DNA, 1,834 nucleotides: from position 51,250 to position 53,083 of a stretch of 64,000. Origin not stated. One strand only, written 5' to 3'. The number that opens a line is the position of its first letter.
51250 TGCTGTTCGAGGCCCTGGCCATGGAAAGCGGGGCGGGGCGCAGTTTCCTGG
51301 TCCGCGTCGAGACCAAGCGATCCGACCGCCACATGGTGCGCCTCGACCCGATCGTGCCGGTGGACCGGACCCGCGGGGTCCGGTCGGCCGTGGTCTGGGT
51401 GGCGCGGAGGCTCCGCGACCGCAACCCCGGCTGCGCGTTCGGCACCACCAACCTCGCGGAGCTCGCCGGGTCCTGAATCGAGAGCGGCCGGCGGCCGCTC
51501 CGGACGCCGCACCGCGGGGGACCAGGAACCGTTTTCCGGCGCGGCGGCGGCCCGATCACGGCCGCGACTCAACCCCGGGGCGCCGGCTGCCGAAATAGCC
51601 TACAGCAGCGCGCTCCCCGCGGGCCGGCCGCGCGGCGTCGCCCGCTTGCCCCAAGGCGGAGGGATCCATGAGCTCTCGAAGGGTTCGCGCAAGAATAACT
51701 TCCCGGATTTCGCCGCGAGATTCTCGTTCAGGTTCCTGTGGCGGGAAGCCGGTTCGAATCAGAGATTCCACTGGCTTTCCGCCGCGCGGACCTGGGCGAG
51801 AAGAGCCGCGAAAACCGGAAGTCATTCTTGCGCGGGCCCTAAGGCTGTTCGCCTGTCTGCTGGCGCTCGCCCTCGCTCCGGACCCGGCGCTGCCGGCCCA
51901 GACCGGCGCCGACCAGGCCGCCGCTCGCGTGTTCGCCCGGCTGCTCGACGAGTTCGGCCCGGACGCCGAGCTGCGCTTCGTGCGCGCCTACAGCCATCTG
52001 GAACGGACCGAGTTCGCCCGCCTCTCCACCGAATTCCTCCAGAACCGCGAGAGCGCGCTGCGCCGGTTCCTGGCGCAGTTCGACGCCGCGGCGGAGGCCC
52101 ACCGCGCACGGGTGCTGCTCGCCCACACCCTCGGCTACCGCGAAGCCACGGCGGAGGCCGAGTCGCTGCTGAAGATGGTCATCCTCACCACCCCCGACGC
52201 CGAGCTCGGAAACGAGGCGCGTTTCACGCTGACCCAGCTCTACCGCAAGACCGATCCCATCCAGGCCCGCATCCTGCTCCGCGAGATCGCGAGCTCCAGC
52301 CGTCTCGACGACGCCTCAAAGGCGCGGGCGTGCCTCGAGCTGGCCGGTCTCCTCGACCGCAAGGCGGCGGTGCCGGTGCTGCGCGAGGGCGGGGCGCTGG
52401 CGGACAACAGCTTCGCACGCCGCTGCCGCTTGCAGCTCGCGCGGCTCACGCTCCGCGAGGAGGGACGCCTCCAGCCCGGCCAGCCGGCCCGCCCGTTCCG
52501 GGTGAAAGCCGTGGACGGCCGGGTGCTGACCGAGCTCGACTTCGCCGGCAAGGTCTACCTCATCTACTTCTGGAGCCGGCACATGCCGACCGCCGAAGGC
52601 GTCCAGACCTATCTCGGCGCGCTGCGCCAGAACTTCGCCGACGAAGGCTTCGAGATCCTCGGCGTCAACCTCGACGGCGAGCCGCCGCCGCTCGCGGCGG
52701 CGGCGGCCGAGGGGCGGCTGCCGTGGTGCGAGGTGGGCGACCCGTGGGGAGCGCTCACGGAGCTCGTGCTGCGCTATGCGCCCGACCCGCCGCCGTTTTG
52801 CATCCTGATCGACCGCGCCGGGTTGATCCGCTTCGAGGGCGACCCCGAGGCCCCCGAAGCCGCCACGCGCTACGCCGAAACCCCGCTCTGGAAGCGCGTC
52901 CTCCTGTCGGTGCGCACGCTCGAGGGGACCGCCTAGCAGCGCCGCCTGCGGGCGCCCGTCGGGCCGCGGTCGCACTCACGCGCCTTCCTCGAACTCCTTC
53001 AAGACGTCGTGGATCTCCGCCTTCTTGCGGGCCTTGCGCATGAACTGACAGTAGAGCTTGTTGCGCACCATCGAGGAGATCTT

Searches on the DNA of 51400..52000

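Call 74: search_rna_families(source=window, start=51400, end=52000, threshold=evalue, max_evalue=1)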
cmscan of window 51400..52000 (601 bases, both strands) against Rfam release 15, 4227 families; matches with E-value up to 1: 7.
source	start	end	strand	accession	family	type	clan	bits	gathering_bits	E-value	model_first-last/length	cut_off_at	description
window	51721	51802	+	RF03906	mir-3199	Gene; miRNA;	-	31.6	100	0.0013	1-87/87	no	mir-3199 microRNA precursor family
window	51730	51793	+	RF03314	mir-1908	Gene; miRNA;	-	30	82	0.018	1-73/73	no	mir-1908 microRNA precursor family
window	51718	51805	+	RF03511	mir-5444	Gene; miRNA;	-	25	90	0.011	1-89/89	no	mir-5444 microRNA precursor family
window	51686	51834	+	RF04245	MIR169_7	Gene; miRNA;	CL00098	24.2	44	0.05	1-85/85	no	MIR169_7 microRNA precursor family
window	51693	51830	+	RF00102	VA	Gene;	-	21.5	62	0.4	1-159/159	no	VA RNA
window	51686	51834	-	RF04245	MIR169_7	Gene; miRNA;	CL00098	21.2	44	0.29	1-85/85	no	MIR169_7 microRNA precursor family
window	51720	51802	-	RF03438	mir-1956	Gene; miRNA;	-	19.4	95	0.73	1-65/65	no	mir-1956 microRNA precursor family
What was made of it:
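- Tried and rejected: Rfam on the palindromic element: only sub-threshold miRNA-hairpin look-alikes (call 74).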

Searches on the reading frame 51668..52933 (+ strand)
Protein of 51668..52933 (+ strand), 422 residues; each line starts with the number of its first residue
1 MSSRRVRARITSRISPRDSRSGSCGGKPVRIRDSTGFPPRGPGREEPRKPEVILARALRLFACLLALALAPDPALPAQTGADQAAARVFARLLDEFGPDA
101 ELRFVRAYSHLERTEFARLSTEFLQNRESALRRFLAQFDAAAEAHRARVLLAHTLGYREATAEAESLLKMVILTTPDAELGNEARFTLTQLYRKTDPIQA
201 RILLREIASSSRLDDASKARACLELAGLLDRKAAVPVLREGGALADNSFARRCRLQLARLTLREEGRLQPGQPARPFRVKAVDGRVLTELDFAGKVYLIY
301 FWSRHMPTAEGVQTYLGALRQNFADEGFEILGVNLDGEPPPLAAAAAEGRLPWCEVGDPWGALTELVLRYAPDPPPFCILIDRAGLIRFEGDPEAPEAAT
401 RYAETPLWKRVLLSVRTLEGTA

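Call 3: search_protein_families(library=pfam, proteins=[window:51668-52933:+], max_evalue=1)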
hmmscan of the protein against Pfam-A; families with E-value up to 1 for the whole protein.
window:51668-52933:+ (422 aa): 6 families
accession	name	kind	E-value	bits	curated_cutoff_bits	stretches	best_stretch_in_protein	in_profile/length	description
PF00578.27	AhpC-TSA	-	1.3e-06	28.8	26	1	270-365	1-96/124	AhpC/TSA family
PF08534.16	Redoxin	-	2.1e-06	28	26.6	1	270-386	2-127/148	Redoxin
PF13905.12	Thioredoxin_8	-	0.0022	18.7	27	1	294-385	1-92/94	Thioredoxin-like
PF20014.4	GAP1-M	-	0.11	13.2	24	1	122-178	3-54/101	GTPase-associated protein 1, middle domain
PF17827.6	PrmC_N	-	0.44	11.6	23.4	0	132-159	7-34/71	PrmC N-terminal domain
PF09976.15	TPR_21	-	0.49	10.5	25.5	1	125-195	56-126/193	Tetratricopeptide repeat-like domain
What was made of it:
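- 52478..52933 (+): TlpA/ResA-like thioredoxin-fold domain of protein 2. Pfam AhpC-TSA 28.8 bits and Redoxin 28 bits, both above cut-off (call 3).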

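Call 4: search_protein_families(library=ncbifam, proteins=[window:51668-52933:+], max_evalue=1)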
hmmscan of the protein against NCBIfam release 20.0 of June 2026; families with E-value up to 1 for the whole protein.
window:51668-52933:+ (422 aa): 3 families
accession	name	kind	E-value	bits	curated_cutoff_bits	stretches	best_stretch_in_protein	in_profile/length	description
NF002854.0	PRK03147.1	subfamily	1e-05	25.5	170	1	263-338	31-106/176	thiol-disulfide oxidoreductase ResA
NF006960.0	PRK09437.1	equivalog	0.018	14.9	140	1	268-336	4-73/156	thioredoxin-dependent thiol peroxidase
NF007900.0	PRK10606.1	equivalog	0.25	10.8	270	1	278-333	9-63/183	glutathione peroxidase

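Call 6: search_solved_structures(query=window:51668-52933:+, max_evalue=0.01, show_alignments=3)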
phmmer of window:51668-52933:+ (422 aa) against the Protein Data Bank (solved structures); distinct sequences matched with E-value up to 0.01: 3.
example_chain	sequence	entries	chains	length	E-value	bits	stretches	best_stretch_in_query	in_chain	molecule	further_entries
2lrt_A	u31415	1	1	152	1.7e-05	27.4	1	278-391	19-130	Uncharacterized protein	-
4nmu_A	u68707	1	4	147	0.0047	19.4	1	265-385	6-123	Thiol-disulfide oxidoreductase ResA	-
2lrn_A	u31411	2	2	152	0.0061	19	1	284-387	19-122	Thiol:disulfide interchange protein | Putative thiol-disulfide oxidoreductase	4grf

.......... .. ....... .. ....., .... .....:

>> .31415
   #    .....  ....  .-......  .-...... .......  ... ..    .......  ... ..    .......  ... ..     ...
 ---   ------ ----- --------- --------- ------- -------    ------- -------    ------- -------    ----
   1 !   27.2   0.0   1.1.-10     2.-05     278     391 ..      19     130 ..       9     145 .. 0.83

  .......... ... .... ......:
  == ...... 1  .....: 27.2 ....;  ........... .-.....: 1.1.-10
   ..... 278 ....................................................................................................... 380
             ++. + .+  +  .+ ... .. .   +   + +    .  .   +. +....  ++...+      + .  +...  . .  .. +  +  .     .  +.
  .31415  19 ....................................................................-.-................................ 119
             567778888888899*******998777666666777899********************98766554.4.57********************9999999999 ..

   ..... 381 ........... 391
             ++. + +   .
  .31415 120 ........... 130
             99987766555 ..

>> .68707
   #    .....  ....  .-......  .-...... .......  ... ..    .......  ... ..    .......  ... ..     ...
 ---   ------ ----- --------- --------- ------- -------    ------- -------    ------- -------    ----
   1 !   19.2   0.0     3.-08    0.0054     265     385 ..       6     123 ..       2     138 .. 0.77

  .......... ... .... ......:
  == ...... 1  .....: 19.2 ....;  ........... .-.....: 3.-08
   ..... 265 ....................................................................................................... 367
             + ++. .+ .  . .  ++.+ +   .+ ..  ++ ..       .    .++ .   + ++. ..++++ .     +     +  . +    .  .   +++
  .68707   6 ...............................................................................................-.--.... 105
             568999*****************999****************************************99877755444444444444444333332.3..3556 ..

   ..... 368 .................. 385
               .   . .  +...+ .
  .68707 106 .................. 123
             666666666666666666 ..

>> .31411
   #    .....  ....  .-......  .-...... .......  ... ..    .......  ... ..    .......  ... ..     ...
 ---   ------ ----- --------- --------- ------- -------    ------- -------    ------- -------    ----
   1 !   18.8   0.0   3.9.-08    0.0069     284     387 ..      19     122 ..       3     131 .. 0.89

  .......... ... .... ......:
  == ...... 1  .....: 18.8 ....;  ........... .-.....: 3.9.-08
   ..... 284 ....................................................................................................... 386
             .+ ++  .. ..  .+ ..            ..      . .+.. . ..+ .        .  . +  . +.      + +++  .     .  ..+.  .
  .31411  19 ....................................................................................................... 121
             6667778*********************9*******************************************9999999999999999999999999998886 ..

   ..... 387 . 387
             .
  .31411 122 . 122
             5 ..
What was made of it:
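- Checked: Cys1 becomes Met and Cys2 becomes Ala (call 6).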

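Call 11: find_homologous_proteins(query=window:51668-52933:+)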
Query window:51668-52933:+ (422 aa): 12 proteins with E <= 0.001 among 8000 candidates.
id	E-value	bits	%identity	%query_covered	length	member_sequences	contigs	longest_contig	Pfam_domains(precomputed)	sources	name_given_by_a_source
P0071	1.3e-215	734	100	79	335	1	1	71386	PF08534.17,PF00578.28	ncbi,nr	ncbi:MAG: redoxin family protein [Planctomycetes bacterium]|nr:redoxin family protein [Planctomyceto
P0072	1.4e-162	560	70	86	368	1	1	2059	PF00578.28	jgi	jgi:hypothetical protein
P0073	4.0e-127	443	59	82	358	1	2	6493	PF08534.17,PF13905.13,PF00578.28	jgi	-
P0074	1.3e-125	438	57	84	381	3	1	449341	-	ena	-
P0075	2.7e-125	437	58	81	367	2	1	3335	PF08534.17,PF13905.13,PF00578.28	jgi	-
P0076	8.8e-125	435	55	85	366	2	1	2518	PF08534.17,PF13905.13,PF00578.28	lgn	-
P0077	1.1e-119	418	56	83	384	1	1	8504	PF13905.13,PF00578.28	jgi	-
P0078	6.3e-119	416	58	79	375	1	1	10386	PF08534.17,PF00578.28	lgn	-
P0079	6.5e-118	413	57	86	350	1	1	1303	PF13905.13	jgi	jgi:hypothetical protein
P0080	7.2e-118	412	56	81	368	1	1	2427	PF08534.17,PF00578.28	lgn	-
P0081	4.2e-116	407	54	81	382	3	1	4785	PF13905.13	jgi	-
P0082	2.5e-113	397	53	81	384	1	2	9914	PF13905.13,PF00578.28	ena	-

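Call 18: find_encoding_contigs(protein=P0074, flank=8000, max_places=2)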
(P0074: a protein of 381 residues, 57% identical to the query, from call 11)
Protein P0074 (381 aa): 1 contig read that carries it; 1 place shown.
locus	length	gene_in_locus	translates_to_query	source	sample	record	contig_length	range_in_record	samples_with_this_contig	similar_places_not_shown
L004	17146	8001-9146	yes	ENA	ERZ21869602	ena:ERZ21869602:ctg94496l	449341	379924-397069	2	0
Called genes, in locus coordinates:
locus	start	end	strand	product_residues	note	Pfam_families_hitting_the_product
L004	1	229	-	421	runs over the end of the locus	PF03781:FGE-sulfatase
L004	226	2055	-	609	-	PF00069:Pkinase, PF07714:PK_Tyr_Ser-Thr, PF07719:TPR_2 (faint)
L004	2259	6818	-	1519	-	PF13620:CarboxypepD_reg, PF01833:TIG, PF14230:DUF4333 (faint), PF01833:TIG, PF14734:DUF4469 (faint), PF01833:TIG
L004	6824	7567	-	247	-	-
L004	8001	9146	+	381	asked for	-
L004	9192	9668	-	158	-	PF00359:PTS_EIIA_2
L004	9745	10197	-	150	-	PF00359:PTS_EIIA_2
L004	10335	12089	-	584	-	PF05524:PEP-utilisers_N, PF00391:PEP-utilizers, PF02896:PEP-utilizers_C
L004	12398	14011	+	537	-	PF01943:Polysacc_synt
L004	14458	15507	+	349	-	PF21016:RlmN_N, PF04055:Radical_SAM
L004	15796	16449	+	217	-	-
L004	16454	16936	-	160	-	-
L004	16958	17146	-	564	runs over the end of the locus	PF07602:DUF1565 (weak)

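Call 19: find_encoding_contigs(protein=P0078, flank=8000, max_places=2)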
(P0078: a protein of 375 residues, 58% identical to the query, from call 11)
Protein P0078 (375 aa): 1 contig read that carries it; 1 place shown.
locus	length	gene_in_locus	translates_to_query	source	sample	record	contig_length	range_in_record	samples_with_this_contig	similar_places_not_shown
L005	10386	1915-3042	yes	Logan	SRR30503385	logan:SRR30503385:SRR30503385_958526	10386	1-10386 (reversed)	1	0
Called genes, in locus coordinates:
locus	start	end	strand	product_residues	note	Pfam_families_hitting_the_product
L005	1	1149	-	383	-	?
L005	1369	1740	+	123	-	-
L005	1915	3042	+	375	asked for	PF00578:AhpC-TSA, PF08534:Redoxin (weak)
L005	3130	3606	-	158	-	PF00359:PTS_EIIA_2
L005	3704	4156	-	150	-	PF00359:PTS_EIIA_2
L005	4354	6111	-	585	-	PF05524:PEP-utilisers_N, PF00391:PEP-utilizers, PF02896:PEP-utilizers_C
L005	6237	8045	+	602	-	PF01943:Polysacc_synt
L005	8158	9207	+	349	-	PF21016:RlmN_N, PF04055:Radical_SAM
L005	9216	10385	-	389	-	?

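Call 20: find_encoding_contigs(protein=P0082, flank=8000, max_places=2)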
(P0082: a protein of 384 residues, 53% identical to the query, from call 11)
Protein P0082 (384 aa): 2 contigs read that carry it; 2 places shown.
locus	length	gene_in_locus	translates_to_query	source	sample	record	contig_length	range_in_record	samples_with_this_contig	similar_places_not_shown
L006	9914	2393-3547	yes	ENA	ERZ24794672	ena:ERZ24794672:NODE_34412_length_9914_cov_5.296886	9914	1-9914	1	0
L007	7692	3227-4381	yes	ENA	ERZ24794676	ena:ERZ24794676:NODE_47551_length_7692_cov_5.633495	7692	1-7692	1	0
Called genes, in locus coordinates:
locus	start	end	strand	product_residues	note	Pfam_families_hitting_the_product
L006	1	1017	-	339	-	?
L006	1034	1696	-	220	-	-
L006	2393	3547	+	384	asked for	PF00578:AhpC-TSA (faint), PF13905:Thioredoxin_8 (weak)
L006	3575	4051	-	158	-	PF00359:PTS_EIIA_2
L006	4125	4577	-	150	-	PF00359:PTS_EIIA_2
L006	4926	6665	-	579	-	PF05524:PEP-utilisers_N, PF00391:PEP-utilizers, PF02896:PEP-utilizers_C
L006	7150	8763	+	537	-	PF01943:Polysacc_synt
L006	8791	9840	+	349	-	PF21016:RlmN_N, PF04055:Radical_SAM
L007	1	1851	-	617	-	?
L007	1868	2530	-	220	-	-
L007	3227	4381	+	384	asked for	PF00578:AhpC-TSA (faint), PF13905:Thioredoxin_8 (weak)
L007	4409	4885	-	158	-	PF00359:PTS_EIIA_2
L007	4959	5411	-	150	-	PF00359:PTS_EIIA_2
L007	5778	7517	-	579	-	PF05524:PEP-utilisers_N, PF00391:PEP-utilizers, PF02896:PEP-utilizers_C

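Call 34: predict_structure(alignment_id=A2)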
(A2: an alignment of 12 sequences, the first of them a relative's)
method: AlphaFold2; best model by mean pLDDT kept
length: 335 residues; sequences in the alignment: 12
mean_pLDDT: 89.4   pTM: 0.79
mean pLDDT of the five models: 89.4, 88.1, 87.3, 87.3, 86.0
residues with pLDDT >= 90: 209; 70-90: 112; 50-70: 11; < 50: 3
segments of 3 or more residues with pLDDT < 50: none
pLDDT, mean of each block of 10 residues (from residue 1): 88 89 89 93 95 90 93 92 94 93 93 96 93 97 94 93 90 90 92 84 91 89 91 93 86 75 79 67 84 94 91 92 93 54
secondary structure, 60 per line:
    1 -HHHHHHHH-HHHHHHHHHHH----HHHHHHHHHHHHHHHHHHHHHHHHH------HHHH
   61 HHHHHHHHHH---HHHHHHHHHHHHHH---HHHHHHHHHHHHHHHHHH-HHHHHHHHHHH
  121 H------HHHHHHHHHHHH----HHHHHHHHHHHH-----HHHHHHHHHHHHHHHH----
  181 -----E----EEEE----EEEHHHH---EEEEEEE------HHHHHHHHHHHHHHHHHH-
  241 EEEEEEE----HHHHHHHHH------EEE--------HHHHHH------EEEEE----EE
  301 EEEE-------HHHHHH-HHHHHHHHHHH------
elements in order: H2-9 H11-21 H26-50 H57-70 H74-87 H91-108 H110-121 H128-139 H144-155 H161-176 E191-194 E199-201 H202-205 E209-215 H222-239 E241-247 H252-260 E267-269 H278-283 E290-294 E299-304 H312-317 H319-329
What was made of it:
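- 51932..52456 (+): TPR-like helical N-domain of protein 2 (P0071 residues 2-176, 10 helices). It is the most conserved part of the family. AF2 (call 34).
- They lie two helices apart in a helical repeat (H128-139 and H161-176, call 34), where every second helix can pack side by side.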
